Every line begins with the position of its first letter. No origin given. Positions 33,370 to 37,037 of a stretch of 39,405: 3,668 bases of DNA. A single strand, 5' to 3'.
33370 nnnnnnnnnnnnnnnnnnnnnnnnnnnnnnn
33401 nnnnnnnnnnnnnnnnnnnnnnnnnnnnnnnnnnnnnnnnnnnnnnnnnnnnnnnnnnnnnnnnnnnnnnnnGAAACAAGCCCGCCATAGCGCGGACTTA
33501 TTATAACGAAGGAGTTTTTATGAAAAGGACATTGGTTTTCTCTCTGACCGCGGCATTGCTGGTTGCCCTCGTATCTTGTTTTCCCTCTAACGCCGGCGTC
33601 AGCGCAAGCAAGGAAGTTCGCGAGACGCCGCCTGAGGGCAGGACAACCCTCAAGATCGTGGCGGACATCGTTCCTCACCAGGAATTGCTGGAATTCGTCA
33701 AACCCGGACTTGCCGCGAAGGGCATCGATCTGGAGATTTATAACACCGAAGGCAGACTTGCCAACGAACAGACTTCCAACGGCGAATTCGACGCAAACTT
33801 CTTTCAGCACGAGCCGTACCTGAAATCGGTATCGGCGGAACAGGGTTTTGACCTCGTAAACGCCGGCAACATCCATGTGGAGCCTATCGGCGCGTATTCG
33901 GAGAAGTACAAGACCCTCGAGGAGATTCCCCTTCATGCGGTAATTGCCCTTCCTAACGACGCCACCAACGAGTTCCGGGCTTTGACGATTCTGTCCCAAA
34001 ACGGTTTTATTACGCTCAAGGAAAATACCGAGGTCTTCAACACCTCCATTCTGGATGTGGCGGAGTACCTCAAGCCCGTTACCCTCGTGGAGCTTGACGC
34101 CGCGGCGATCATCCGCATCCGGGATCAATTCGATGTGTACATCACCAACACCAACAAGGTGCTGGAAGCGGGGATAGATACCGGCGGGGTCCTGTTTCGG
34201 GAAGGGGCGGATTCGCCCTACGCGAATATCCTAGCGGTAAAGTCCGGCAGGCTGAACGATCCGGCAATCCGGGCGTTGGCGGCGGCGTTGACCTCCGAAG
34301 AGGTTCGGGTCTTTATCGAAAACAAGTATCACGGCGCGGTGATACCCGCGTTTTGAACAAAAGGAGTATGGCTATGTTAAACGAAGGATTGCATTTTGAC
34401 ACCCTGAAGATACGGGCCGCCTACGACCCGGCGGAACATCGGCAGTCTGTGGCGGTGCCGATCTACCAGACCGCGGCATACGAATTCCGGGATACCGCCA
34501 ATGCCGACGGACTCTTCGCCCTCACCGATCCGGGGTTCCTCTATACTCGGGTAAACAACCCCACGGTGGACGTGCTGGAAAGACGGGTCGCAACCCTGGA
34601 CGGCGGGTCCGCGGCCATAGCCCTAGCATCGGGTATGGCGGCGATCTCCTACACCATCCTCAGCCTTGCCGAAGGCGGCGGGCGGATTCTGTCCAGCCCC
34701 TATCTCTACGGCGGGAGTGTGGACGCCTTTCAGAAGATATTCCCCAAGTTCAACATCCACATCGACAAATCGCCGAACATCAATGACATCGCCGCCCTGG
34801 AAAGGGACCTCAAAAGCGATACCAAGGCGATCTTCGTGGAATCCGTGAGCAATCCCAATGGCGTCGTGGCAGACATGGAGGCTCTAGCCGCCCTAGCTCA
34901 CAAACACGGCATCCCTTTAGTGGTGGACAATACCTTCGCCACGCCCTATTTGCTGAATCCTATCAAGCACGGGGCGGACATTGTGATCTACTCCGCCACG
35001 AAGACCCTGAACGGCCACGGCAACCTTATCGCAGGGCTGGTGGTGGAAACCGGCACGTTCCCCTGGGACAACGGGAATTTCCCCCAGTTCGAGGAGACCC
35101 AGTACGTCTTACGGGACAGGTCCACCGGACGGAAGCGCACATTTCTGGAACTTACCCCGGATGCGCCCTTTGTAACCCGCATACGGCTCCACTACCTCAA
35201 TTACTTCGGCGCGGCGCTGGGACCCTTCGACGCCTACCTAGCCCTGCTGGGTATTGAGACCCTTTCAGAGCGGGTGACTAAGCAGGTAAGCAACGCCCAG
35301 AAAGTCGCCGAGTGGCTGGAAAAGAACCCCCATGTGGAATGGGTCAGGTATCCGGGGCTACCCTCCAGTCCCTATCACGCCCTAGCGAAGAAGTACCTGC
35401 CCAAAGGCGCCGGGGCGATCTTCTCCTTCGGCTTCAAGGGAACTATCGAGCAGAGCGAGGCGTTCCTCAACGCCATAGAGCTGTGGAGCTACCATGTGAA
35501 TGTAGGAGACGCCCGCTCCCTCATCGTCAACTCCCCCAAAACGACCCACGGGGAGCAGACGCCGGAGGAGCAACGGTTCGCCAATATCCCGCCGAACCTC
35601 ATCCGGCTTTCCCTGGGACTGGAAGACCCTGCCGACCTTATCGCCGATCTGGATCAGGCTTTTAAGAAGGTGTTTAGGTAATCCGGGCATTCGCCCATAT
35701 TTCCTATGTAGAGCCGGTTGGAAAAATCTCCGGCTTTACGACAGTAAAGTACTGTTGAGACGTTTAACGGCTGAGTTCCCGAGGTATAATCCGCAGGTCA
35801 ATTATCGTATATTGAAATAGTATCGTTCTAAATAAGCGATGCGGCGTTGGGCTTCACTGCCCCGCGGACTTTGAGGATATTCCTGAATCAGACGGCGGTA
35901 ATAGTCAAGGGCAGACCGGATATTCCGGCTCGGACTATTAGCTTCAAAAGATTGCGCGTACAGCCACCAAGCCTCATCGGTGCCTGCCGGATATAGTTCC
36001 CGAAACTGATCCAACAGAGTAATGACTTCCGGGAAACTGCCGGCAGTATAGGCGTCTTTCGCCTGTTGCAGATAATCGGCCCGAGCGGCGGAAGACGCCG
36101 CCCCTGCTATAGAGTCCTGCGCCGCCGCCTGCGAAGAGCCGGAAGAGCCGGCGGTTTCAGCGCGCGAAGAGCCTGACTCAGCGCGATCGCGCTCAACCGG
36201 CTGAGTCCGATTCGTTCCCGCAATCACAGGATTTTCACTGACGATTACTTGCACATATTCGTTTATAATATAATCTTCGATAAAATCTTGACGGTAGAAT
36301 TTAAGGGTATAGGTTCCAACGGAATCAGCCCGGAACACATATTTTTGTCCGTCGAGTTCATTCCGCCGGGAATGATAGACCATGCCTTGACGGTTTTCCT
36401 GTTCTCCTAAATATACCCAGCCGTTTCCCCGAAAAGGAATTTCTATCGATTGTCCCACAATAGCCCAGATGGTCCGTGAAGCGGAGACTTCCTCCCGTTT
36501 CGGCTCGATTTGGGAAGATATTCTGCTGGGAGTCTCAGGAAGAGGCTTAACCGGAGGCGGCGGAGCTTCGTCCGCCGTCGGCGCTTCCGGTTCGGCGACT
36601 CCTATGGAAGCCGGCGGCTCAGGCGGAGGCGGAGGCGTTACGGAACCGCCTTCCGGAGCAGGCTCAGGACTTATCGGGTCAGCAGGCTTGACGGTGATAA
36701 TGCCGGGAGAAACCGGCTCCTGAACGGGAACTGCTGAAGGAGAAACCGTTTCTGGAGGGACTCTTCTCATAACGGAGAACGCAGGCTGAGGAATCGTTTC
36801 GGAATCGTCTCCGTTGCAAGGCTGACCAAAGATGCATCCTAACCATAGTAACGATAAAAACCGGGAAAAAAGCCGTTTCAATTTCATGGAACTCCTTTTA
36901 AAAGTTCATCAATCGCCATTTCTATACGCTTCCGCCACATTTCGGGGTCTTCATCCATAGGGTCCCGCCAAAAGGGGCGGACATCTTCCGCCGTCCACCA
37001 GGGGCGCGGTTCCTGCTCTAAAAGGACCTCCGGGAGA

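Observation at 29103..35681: Nitrogenase-like D/K pair without NifH or NifB, fused into one operon with metNIQ and O-acetylhomoserine sulfhydrylase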

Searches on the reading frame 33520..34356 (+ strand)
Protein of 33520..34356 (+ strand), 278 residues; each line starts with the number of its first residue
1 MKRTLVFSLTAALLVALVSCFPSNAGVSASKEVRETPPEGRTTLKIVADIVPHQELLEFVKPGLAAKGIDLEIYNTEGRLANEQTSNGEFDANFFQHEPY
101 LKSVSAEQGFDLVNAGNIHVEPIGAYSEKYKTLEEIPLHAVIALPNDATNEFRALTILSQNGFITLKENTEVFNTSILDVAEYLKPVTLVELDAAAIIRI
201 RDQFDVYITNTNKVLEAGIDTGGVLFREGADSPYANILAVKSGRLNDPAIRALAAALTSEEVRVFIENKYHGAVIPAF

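Call 3: search_protein_families(library=pfam, proteins=[window:33520-34356:+])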
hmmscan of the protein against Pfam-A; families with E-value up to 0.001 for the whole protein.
window:33520-34356:+ (278 aa): 1 family
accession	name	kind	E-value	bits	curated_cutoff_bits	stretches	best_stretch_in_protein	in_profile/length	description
PF03180.19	Lipoprotein_9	-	1e-63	215.1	27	1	45-278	2-236/236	NlpA lipoprotein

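Call 4: search_protein_families(library=ncbifam, proteins=[window:33520-34356:+])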
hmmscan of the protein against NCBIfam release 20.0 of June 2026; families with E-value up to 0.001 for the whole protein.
window:33520-34356:+ (278 aa): 3 families
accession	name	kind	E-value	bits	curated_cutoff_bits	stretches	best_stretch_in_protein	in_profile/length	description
TIGR00363.1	TIGR00363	subfamily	3.1e-37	128.6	228.85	1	68-276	45-256/258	MetQ/NlpA family lipoprotein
NF008285.0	PRK11063.1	subfamily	1.8e-34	119.4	374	1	77-275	68-268/271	methionine ABC transporter substrate-binding lipoprotein MetQ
NF007364.1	PRK09861.1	equivalog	8.1e-33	114.1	487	1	67-277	58-271/272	lipoprotein NlpA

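Call 80: search_solved_structures(query=window:33520-34356:+, max_evalue=1e-10, show_alignments=3)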
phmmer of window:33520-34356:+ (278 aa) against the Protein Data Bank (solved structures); distinct sequences matched with E-value up to 1e-10: 22.
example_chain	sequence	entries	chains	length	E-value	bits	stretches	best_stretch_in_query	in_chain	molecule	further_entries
4k3f_A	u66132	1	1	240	1.1e-56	195.6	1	41-278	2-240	Probable TonB-dependent receptor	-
4ib2_A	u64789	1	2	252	3.1e-49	171.1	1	39-276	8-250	Putative Lipoprotein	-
4ef1_A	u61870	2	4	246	1.4e-41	146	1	43-277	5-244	Pheromone cOB1/lipoprotein, YaeC family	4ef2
4qhq_A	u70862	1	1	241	3.2e-41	144.8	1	67-278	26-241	Lipoprotein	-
1xs5_A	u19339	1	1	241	1.5e-40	142.7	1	51-277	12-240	Membrane lipoprotein TpN32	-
3tqw_A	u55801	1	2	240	1.4e-35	126.4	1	52-276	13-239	Methionine-binding protein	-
4got_A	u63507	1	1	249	2e-35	125.9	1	40-277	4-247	Methionine-binding lipoprotein metQ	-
3up9_A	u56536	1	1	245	2.4e-31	112.5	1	42-278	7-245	Putative uncharacterized protein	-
4ote_A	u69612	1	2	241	2.9e-31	112.3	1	46-278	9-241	Lipoprotein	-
4yah_X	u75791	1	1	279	3.4e-30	108.7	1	53-275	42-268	D-methionine-binding lipoprotein MetQ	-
4ntl_A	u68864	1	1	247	3.2e-29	105.6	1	46-278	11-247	Lipoprotein, YaeC family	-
7mbz_E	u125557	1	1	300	3.3e-29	105.5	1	39-277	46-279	Lipoprotein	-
3ir1_A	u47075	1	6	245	4.6e-29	105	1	52-277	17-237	Outer membrane lipoprotein GNA1946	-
3gxa_A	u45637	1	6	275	5.1e-29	104.9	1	49-277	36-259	Outer membrane lipoprotein GNA1946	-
6oja_A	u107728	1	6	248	6.4e-29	104.5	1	42-277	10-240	Lipoprotein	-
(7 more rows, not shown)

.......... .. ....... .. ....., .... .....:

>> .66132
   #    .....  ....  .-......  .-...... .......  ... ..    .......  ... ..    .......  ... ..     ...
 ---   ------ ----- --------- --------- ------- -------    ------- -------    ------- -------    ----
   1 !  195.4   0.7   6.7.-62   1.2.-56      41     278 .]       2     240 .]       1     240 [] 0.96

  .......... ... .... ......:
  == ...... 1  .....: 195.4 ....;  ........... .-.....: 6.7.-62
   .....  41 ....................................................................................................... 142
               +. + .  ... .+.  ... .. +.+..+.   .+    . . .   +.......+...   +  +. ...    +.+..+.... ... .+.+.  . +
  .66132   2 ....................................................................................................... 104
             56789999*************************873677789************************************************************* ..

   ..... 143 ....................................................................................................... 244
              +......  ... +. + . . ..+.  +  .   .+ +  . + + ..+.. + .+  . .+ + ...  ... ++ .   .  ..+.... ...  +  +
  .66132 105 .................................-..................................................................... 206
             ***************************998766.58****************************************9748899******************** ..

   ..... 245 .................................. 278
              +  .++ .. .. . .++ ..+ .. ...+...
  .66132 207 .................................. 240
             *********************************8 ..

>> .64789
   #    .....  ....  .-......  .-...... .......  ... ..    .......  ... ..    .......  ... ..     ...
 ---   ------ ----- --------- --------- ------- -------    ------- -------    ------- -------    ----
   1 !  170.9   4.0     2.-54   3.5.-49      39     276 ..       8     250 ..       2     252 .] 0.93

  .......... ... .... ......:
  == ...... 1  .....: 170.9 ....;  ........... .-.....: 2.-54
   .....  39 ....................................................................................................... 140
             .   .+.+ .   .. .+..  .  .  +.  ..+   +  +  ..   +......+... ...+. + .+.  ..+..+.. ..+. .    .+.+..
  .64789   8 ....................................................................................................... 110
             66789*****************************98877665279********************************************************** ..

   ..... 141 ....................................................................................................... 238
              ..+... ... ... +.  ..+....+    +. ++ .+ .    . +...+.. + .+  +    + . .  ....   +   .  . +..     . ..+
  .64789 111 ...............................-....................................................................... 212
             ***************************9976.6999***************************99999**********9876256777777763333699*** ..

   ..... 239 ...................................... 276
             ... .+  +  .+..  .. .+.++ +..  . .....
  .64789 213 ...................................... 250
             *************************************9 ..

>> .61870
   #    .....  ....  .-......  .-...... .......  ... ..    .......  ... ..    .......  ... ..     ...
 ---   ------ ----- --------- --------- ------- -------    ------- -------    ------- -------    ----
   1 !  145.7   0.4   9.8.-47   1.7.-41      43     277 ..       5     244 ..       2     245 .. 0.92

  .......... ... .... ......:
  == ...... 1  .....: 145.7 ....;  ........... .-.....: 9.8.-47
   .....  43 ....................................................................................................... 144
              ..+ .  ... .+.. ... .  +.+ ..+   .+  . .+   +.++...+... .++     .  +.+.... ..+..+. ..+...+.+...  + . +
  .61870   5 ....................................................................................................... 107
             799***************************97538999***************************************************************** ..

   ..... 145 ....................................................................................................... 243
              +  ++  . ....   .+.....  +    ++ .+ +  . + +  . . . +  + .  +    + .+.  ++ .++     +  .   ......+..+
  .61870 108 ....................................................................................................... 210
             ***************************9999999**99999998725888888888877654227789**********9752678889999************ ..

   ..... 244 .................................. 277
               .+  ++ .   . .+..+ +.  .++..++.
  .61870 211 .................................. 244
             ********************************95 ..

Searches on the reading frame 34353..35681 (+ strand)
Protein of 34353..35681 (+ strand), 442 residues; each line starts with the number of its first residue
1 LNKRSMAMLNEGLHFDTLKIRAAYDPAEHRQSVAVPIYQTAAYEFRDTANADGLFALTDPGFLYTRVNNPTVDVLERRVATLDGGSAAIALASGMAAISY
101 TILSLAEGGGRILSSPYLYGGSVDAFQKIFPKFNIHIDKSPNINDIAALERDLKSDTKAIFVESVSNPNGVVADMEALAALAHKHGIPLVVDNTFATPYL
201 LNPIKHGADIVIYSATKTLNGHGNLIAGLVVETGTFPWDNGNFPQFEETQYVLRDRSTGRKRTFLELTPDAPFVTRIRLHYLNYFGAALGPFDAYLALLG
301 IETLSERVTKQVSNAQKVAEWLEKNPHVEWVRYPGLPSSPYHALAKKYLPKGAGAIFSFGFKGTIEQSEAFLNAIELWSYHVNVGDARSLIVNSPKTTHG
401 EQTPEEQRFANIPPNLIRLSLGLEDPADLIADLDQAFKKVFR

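Call 3: search_protein_families(library=pfam, proteins=[window:34353-35681:+])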
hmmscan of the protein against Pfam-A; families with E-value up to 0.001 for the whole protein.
window:34353-35681:+ (442 aa): 4 families
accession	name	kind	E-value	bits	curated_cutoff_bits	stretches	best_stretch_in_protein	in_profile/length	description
PF01053.26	Cys_Met_Meta_PP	-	8.3e-120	400.3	27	1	16-438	1-381/381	Cys/Met metabolism PLP-dependent enzyme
PF00155.27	Aminotran_1_2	-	3.8e-12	46.5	19.7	1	79-197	51-190/361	Aminotransferase class I and II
PF01041.23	DegT_DnrJ_EryC1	-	2.2e-08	34.1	19.8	1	69-194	23-147/360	DegT/DnrJ/EryC1/StrS aminotransferase family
PF00266.25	Aminotran_5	-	5.2e-07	29.4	21.5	1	145-219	128-203/371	Aminotransferase class-V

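Call 4: search_protein_families(library=ncbifam, proteins=[window:34353-35681:+])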
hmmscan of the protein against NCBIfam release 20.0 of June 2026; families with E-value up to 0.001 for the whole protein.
window:34353-35681:+ (442 aa): 67 families (the best 25 are shown)
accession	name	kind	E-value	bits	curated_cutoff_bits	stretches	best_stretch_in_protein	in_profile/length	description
TIGR01326.1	OAH_OAS_sulfhy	subfamily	2.5e-142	474.5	495.1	1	14-438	1-418/418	O-acetylhomoserine aminocarboxypropyltransferase/cysteine synthase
NF005872.0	PRK07812.1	equivalog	1.7e-139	465.1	703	1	8-438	10-433/439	bifunctional o-acetylhomoserine/o-acetylserine sulfhydrylase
NF006096.0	PRK08248.1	equivalog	5.6e-134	447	726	1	14-439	8-427/431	homocysteine synthase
NF004650.0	PRK05994.1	equivalog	2e-130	435.4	667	1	13-439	6-426/427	O-acetylhomoserine aminocarboxypropyltransferase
NF004757.0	PRK06084.1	equivalog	1.7e-121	406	790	1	15-438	3-421/425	bifunctional O-acetylhomoserine aminocarboxypropyltransferase/cysteine synthase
NF006004.0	PRK08134.1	equivalog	8.1e-120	400.4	636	1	13-439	7-427/433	O-acetylhomoserine aminocarboxypropyltransferase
NF005695.0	PRK07503.1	equivalog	1.1e-101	340.5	666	2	8-232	3-226/403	methionine gamma-lyase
TIGR01325.1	O_suc_HS_sulf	equivalog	6.8e-100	334.3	510.05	2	16-232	1-215/380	O-succinylhomoserine sulfhydrylase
TIGR01328.1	met_gam_lyase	equivalog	5.4e-99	331.7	549.7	2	14-231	3-219/391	methionine gamma-lyase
NF006003.0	PRK08133.1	equivalog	2.5e-98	329.3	522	2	9-233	6-228/396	O-succinylhomoserine sulfhydrylase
NF004125.0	PRK05613.1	equivalog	7e-98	327.9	765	1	13-439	12-436/437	O-acetylhomoserine/O-acetylserine sulfhydrylase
NF004876.0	PRK06234.1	subfamily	6.2e-90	302.1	666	2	17-234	11-229/400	methionine gamma-lyase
NF005215.0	PRK06702.1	equivalog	1e-89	301.5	709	1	16-437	8-422/432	bifunctional O-acetylhomoserine aminocarboxypropyltransferase/cysteine synthase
NF005263.0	PRK06767.1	equivalog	1.9e-85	287.2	617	2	14-231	5-221/392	methionine gamma-lyase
NF006097.0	PRK08249.1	equivalog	3.2e-85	285.9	600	2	20-232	16-227/402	cystathionine gamma-synthase family protein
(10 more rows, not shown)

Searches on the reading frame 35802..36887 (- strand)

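Call 3: search_protein_families(library=pfam, proteins=[window:35802-36887:-])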
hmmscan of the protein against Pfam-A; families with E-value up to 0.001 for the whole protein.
window:35802-36887:- (361 aa): 4 families
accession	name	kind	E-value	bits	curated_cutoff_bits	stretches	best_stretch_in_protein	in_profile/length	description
PF13525.12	YfiO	-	4.1e-05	23.9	25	1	273-354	46-137/203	Outer membrane lipoprotein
PF13428.12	TPR_14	-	0.00039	21.3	23.5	0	305-342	2-36/44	Tetratricopeptide repeat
PF13432.12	TPR_16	-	0.0005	20.9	32.7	1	273-341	1-65/65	Tetratricopeptide repeat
PF13174.12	TPR_6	-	0.00053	20.9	26.3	0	305-340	1-33/33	Tetratricopeptide repeat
